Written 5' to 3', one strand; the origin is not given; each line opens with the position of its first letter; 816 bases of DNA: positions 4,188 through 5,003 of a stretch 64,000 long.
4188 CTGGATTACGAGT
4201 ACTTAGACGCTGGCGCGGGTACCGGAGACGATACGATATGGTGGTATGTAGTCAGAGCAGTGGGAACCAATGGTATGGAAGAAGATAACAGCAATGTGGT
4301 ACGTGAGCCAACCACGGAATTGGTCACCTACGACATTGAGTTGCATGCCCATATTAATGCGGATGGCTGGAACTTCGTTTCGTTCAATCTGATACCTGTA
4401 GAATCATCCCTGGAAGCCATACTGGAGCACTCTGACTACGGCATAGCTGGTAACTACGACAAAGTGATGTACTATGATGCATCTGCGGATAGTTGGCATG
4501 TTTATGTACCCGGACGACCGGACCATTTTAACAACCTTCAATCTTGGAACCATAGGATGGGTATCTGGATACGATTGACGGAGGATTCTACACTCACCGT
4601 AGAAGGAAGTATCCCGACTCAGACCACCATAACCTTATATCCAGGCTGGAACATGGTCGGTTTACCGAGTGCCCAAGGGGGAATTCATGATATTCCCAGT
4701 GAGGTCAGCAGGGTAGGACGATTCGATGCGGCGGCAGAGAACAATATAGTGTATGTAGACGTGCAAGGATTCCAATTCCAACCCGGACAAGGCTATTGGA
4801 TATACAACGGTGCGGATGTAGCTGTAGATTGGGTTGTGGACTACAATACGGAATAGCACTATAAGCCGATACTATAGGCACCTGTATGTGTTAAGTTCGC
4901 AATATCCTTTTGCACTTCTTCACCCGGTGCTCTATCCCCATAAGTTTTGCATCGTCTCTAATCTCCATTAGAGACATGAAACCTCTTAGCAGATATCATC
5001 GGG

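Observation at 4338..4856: Conserved C-terminal domain of about 172 aa shared by the S8 and M14 peptidases (paralog at 9469-9990), a candidate cell-surface targeting or anchoring module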

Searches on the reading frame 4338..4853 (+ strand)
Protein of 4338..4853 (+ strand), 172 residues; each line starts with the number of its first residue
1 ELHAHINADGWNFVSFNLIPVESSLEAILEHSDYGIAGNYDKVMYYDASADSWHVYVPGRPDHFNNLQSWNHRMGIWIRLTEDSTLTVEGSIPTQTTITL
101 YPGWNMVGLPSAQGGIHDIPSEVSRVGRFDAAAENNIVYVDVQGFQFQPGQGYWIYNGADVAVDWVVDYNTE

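Call 5: search_protein_families(library=pfam, proteins=[window:4338-4853:+], max_evalue=1)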
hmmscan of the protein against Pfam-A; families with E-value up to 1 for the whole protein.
window:4338-4853:+ (172 aa): 0 families

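Call 6: search_protein_families(library=ncbifam, proteins=[window:4338-4853:+], max_evalue=1)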
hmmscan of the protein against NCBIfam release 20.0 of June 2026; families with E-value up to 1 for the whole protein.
window:4338-4853:+ (172 aa): 0 families

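Call 9: find_homologous_proteins(query=window:4338-4853:+, max_evalue=0.001)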
Query window:4338-4853:+ (172 aa): 15 proteins with E <= 0.001 among 29 candidates.
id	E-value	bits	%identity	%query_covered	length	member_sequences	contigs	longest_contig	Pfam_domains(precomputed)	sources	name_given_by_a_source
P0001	8.5e-65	236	62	98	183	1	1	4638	-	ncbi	ncbi:MAG: hypothetical protein R6U17_08905, partial [Thermoplasmata archaeon]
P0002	1.6e-64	235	61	98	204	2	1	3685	-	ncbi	-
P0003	3.4e-58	214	63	84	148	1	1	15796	-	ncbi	-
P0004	1.5e-57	212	57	91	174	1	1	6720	-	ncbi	-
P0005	5.6e-57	210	57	98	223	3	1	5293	-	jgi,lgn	-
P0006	1.3e-55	206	55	98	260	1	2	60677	-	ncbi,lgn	-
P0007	5.9e-53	197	54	98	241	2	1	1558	PF11999.14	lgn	-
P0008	9.2e-51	190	54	98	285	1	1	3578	-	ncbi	ncbi:MAG: hypothetical protein ACQEQM_09045, partial [Thermoplasmatota archaeon]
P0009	3.7e-49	185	55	98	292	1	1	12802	-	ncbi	-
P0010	1.2e-46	176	49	97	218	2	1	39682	-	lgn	-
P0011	8.3e-43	164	63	66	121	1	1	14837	-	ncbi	-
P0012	7.9e-41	157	48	91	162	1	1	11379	-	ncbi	ncbi:MAG: hypothetical protein ACQESD_02980, partial [Thermoplasmatota archaeon]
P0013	2.9e-34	136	51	73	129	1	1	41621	-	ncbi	ncbi:MAG: hypothetical protein R6U17_03560 [Thermoplasmata archaeon]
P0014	5.6e-33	132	63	56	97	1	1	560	-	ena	-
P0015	7.0e-33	132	50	66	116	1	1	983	-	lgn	-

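Call 17: search_protein_families(library=pfam, proteins=[P0005, P0006, P0007, P0008, P0009, P0010], max_evalue=0.1)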
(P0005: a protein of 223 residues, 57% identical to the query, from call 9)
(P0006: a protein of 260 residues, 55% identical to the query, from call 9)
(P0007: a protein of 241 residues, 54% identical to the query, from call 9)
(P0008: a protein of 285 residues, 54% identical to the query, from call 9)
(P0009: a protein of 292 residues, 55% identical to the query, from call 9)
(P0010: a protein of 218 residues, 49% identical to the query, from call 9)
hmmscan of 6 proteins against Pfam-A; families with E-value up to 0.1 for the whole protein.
P0005 (223 aa): 2 families
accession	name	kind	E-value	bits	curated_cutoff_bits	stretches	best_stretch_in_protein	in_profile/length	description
PF19077.6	Big_13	-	0.027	15.4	27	1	14-43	71-101/102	Bacterial Ig-like domain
PF24421.1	Ig_J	-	0.084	13.4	29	0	6-35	64-93/104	Tip attachment protein J, Ig-like domain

P0006 (260 aa): 0 families

P0007 (241 aa): 1 family
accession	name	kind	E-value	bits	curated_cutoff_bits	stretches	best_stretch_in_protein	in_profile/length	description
PF11999.13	Ice_binding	-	2.6e-18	66.9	28.7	1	1-65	145-208/208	Ice-binding-like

P0008 (285 aa): 1 family
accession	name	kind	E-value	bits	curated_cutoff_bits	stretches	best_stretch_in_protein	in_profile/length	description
PF07581.17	Glug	-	0.0011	19.6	20.5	1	13-36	3-28/28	The GLUG motif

P0009 (292 aa): 1 family
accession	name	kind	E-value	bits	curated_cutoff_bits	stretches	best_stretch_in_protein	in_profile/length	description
PF18370.7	RGI_lyase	-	0.0036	18.1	27.8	1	33-82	17-65/86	Rhamnogalacturonan I lyases beta-sheet domain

P0010 (218 aa): 0 families

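Call 18: predict_structure(alignment_id=A1)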
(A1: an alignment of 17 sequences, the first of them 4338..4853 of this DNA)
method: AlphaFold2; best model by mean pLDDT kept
length: 172 residues; sequences in the alignment: 17
mean_pLDDT: 79.1   pTM: 0.65
mean pLDDT of the five models: 79.1, 63.1, 60.4, 59.7, 56.9
residues with pLDDT >= 90: 17; 70-90: 129; 50-70: 22; < 50: 4
segments of 3 or more residues with pLDDT < 50: 1-3
pLDDT, mean of each block of 10 residues (from residue 1): 52 71 83 86 80 78 70 77 81 84 81 83 89 77 83 89 86 51
secondary structure, 60 per line:
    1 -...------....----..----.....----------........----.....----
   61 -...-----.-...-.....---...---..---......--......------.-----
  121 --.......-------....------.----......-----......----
elements in order: E2-4 E11-14 H25-29 E40-47 E52-56 E76-80 E84-86 E95-100 E103-108 E123-129 E137-140 E152-157 E163-168

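Call 23: search_protein_representatives(alignment_id=A1)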
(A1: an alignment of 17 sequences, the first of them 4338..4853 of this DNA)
Query: 17 sequences, 225 profile positions. Proteins with E-value up to 0.001 (for the whole library): 7212; up to 1e-10: 3179; up to 1e-30: 199. The best 150 are listed.
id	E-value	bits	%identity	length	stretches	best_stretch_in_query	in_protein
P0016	2.3e-95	335.0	-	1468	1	9-225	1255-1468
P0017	2.5e-94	331.6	-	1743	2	9-225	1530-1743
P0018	2.7e-94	331.4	-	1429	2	9-225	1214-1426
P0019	2.0e-92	325.3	-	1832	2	9-225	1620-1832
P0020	2.8e-92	324.8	-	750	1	37-225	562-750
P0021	4.9e-91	320.8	-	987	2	9-225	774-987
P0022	4.6e-89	314.3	-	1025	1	9-225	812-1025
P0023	5.2e-89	314.1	-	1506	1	9-225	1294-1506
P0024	8.9e-89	313.4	-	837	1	8-225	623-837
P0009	6.9e-88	310.5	-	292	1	9-225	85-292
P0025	1.2e-87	309.7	-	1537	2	9-225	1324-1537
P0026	1.2e-87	309.6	-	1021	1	9-225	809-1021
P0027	1.4e-87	309.5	-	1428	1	9-225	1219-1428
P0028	1.7e-87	309.1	-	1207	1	9-225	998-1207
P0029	4.4e-87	307.8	-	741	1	16-225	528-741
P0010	2.9e-85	301.9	-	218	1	16-225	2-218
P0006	5.3e-84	297.8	-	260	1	1-225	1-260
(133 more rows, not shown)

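Call 29: search_protein_families(library=pfam, alignment_id=A2, max_evalue=0.0001)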
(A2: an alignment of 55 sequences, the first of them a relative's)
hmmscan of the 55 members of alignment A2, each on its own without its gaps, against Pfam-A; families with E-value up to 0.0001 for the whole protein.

A. member 1, P0029 (741 aa): 1 family
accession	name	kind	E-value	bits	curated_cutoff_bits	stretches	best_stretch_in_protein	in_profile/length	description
PF18998.6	Flg_new_2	-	9.7e-07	29.1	23.6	1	495-564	1-71/73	Divergent InlB B-repeat domain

B. families by the number of members that match (of 55 scanned): 40 families (the first 25 are shown)
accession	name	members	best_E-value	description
PF05048.19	NosD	7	2.5e-125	Periplasmic copper-binding protein (NosD)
PF13229.12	Beta_helix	7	3.9e-105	Right handed beta helix region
PF01364.23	Peptidase_C25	6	1.3e-58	Peptidase family C25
PF07581.17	Glug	5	5.2e-79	The GLUG motif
PF00041.27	fn3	4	4e-24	Fibronectin type III domain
PF13570.13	Beta-prop_ACSF4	3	1.3e-65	Beta-alanine-activating enzyme, beta-propeller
PF13360.13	PQQ_2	3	1.1e-49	Outer membrane protein assembly factor BamB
PF00082.27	Peptidase_S8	3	2.3e-45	Subtilase family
PF08126.16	Propeptide_C25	3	4.2e-30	Propeptide_C25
PF13205.12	Big_5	3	7.6e-19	Bacterial Ig-like domain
PF17957.7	Big_7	3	3.3e-17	Bacterial Ig domain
PF18998.6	Flg_new_2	3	1.8e-13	Divergent InlB B-repeat domain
PF25292.1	Beta-prop_CGLA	3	2.4e-12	Lambda-carrageenase beta-propeller domain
PF00246.29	Peptidase_M14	2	4.3e-74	Zinc carboxypeptidase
PF04389.22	Peptidase_M28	2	4.6e-40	Peptidase family M28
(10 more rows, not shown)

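Call 34: find_related_loci(query=A3, collection=genome_contigs, flank=3000)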
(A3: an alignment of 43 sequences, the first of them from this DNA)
Query A3 (169 aa) in genome_contigs; peptide patterns used: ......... (x = any residue, [..] = any of these).
358 stretches matched a pattern; 277 encode a relative of the query (tblastn E <= 1e-3); the best 80 are kept; 80 distinct loci.
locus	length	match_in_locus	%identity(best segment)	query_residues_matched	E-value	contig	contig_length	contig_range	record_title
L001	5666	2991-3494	65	2-169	2e-74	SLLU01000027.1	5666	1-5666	MAG: Candidatus Halarchaeoplasma halalkaliphilum isolate CSSed165cm_322 CSSed16-5cm-70563, whole genome shotgun sequence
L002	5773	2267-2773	65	2-169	1e-73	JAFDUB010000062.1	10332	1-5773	MAG: Thermoplasmata archaeon isolate HAP27 k141_964838_length_10332_cov_21.9586, whole genome shotgun sequence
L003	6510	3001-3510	65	1-169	5e-73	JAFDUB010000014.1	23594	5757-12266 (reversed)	MAG: Thermoplasmata archaeon isolate HAP27 k141_706614_length_23594_cov_13.7431, whole genome shotgun sequence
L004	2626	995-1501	64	2-169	5e-74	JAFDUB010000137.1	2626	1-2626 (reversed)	MAG: Thermoplasmata archaeon isolate HAP27 k141_415553_length_2626_cov_13.0000, whole genome shotgun sequence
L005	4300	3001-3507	65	2-169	1e-72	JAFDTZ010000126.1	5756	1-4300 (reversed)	MAG: Thermoplasmata archaeon isolate HAP25 k141_918022_length_5756_cov_9.8502, whole genome shotgun sequence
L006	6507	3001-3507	64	1-169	1e-71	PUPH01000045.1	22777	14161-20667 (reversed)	MAG: Thermoplasmata archaeon isolate B1Sed10_107R1 B1-Sed10-C2071, whole genome shotgun sequence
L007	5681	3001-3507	64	2-169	1e-70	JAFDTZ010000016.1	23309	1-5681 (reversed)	MAG: Thermoplasmata archaeon isolate HAP25 k141_1123776_length_23309_cov_9.9911, whole genome shotgun sequence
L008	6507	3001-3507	62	2-169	2e-69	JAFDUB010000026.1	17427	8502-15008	MAG: Thermoplasmata archaeon isolate HAP27 k141_438706_length_17427_cov_40.0000, whole genome shotgun sequence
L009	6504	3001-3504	60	2-169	2e-69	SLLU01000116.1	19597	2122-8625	MAG: Candidatus Halarchaeoplasma halalkaliphilum isolate CSSed165cm_322 CSSed16-5cm-6801, whole genome shotgun sequence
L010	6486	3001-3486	62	9-169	3e-69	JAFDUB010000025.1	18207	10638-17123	MAG: Thermoplasmata archaeon isolate HAP27 k141_16686_length_18207_cov_16.0011, whole genome shotgun sequence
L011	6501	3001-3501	62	1-169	8e-69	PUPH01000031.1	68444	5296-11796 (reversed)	MAG: Thermoplasmata archaeon isolate B1Sed10_107R1 B1-Sed10-C165, whole genome shotgun sequence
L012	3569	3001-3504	61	2-169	1e-68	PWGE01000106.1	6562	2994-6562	MAG: Candidatus Sumerlaeota bacterium isolate T1Sed10_198m T1-Sed10-C15047, whole genome shotgun sequence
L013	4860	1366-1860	57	1-169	3e-68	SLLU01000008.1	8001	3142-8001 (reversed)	MAG: Candidatus Halarchaeoplasma halalkaliphilum isolate CSSed165cm_322 CSSed16-5cm-39114, whole genome shotgun sequence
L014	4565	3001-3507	60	2-169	4e-68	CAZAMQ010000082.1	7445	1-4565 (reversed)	MAG TPA_asm: uncultured Thermoplasmata archaeon isolate SRP141376_co1_89 genome assembly, contig: NODE_17145_length_7445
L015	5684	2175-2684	58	1-169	1e-67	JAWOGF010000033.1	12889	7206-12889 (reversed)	MAG: Candidatus Saliniplasma sp. isolate BLK6-3.bin.216 k191_1980129, whole genome shotgun sequence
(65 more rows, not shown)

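Call 35: search_solved_structures(query=A3, max_evalue=10)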
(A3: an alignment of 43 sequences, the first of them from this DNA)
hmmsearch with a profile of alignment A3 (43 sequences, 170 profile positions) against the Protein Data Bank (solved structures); distinct sequences matched with E-value up to 10: 0.

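Call 40: find_encoding_contigs(protein=P0018, flank=1000, max_places=3)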
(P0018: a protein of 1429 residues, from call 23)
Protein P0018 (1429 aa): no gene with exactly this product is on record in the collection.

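Call 41: predict_structure(alignment_id=A3)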
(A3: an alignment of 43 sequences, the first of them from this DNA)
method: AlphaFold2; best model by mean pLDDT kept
length: 169 residues; sequences in the alignment: 43
mean_pLDDT: 91.2   pTM: 0.84
mean pLDDT of the five models: 91.2, 90.2, 88.2, 88.1, 87.1
residues with pLDDT >= 90: 124; 70-90: 41; 50-70: 4; < 50: 0
segments of 3 or more residues with pLDDT < 50: none
pLDDT, mean of each block of 10 residues (from residue 1): 90 91 88 95 92 88 71 89 94 93 95 94 96 93 92 96 95
secondary structure, 60 per line:
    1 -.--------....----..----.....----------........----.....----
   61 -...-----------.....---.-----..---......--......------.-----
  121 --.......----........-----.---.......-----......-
elements in order: E11-14 H25-29 E40-47 E52-56 E76-80 E95-100 E103-108 E123-129 E137-141 E151-157 E163-168

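Call 46: find_homologous_proteins(query=A3, max_evalue=0.001)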
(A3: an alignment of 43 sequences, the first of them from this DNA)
Query A3 (43 sequences) (169 aa, profile of the alignment): 89 proteins with E <= 0.001 among 1007 candidates.
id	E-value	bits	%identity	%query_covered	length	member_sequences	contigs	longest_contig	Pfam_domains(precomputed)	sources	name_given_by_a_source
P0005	8.6e-73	262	57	100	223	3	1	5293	-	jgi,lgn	-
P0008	4.3e-71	256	54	100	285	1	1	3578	-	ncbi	ncbi:MAG: hypothetical protein ACQEQM_09045, partial [Thermoplasmatota archaeon]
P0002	1.1e-69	251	61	100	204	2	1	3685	-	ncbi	-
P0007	4.9e-67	243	54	99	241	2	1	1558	PF11999.14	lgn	-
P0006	7.2e-65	236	55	100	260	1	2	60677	-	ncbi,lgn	-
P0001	8.8e-65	235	62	99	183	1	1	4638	-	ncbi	ncbi:MAG: hypothetical protein R6U17_08905, partial [Thermoplasmata archaeon]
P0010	9.7e-64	232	49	98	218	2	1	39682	-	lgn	-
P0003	1.2e-63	232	63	86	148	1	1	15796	-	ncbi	-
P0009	2.6e-63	231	55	100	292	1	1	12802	-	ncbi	-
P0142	3.0e-62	227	49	99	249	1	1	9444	-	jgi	-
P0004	4.6e-62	227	57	92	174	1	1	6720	-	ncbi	-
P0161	1.7e-61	225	47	96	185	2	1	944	-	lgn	-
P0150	4.3e-58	214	50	95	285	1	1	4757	-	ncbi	ncbi:MAG: hypothetical protein ACOC1V_05905, partial [Candidatus Saliniplasma sp.]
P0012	1.8e-57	212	48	92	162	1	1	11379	-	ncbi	ncbi:MAG: hypothetical protein ACQESD_02980, partial [Thermoplasmatota archaeon]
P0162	2.2e-55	205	48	76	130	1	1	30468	-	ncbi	ncbi:MAG: hypothetical protein R6U61_07160, partial [Thermoplasmata archaeon]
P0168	2.0e-27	114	33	90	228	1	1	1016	-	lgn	-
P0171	4.0e-25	106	35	97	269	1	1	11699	PF05048.20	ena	-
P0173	2.4e-24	104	37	95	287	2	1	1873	-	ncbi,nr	ncbi:MAG: hypothetical protein KAX31_07805, partial [Thermoplasmata archaeon]|nr:hypothetical protei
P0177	1.4e-21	95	33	96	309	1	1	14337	PF13570.14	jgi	jgi:hypothetical protein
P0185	5.1e-20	90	27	87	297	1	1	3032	PF00963.25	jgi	jgi:hypothetical protein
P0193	1.4e-17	82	30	93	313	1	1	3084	PF13229.13,PF05048.20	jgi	jgi:parallel beta-helix repeat protein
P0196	3.3e-17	81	31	86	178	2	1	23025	-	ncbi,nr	ncbi:TPA: hypothetical protein HA351_01620, partial [Methanosarcinaceae archaeon]|nr:hypothetical pr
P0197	3.7e-17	80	35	95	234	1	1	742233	-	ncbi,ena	-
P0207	3.6e-16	77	29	91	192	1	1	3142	-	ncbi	ncbi:MAG: hypothetical protein ACXACA_05380, partial [Candidatus Ranarchaeia archaeon]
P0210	1.5e-15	75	31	95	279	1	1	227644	-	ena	-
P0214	1.5e-14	72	30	94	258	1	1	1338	-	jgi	jgi:hypothetical protein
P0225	6.8e-9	54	26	86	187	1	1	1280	-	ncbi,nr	ncbi:MAG TPA: hypothetical protein C5S37_12875, partial [Methanophagales archaeon]|nr:hypothetical p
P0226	1.8e-8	52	30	86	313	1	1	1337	-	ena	-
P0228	7.5e-8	50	25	89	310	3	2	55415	-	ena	-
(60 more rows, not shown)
